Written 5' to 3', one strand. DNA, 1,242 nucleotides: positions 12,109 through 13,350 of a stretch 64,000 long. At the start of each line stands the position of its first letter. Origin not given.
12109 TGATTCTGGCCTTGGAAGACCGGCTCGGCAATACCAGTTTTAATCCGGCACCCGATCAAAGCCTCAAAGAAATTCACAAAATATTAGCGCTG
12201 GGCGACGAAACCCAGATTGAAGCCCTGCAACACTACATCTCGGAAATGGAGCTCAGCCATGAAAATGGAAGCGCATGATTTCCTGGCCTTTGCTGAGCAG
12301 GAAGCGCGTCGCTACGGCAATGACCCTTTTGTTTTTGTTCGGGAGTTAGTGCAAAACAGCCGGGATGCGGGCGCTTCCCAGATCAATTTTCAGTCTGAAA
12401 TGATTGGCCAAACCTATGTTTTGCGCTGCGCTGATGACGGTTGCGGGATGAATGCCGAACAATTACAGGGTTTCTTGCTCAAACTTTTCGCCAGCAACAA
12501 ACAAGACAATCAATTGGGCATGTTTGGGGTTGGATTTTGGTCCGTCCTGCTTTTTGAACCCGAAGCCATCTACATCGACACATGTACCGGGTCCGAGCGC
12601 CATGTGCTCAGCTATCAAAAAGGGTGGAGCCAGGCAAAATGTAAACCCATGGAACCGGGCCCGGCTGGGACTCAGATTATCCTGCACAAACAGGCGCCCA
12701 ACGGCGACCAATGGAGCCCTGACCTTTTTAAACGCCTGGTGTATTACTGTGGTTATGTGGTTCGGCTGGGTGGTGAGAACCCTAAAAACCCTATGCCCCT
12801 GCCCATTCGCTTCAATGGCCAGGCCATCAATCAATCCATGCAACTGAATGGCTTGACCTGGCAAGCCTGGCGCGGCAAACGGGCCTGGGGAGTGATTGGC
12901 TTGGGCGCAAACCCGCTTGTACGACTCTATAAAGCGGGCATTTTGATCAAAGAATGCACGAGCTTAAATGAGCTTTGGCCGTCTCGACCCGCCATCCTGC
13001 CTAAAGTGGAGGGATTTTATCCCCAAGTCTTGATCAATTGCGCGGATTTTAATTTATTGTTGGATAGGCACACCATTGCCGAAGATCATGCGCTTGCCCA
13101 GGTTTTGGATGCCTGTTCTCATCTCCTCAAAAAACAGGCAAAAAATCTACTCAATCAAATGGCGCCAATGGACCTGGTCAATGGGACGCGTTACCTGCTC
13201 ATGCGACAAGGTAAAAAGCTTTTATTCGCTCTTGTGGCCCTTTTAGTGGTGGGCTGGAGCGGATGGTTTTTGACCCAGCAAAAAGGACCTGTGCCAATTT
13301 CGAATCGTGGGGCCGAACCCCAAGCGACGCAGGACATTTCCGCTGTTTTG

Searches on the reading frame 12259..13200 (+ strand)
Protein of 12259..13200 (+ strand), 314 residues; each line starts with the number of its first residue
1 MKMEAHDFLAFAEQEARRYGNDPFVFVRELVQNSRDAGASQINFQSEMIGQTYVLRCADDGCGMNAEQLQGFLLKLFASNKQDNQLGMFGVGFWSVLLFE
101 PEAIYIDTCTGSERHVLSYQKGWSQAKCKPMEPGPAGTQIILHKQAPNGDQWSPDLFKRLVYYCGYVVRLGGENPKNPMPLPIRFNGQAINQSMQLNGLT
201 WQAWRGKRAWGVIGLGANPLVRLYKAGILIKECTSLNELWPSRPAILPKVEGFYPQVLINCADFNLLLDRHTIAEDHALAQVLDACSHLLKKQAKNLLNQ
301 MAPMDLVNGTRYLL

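Call 72: search_dna_similar(query=window:12259-13200:+, collection=plasmids, mode=protein, max_evalue=0.00001, max_rows=10)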
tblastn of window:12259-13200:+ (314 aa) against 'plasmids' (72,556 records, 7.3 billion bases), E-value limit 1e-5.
No match.
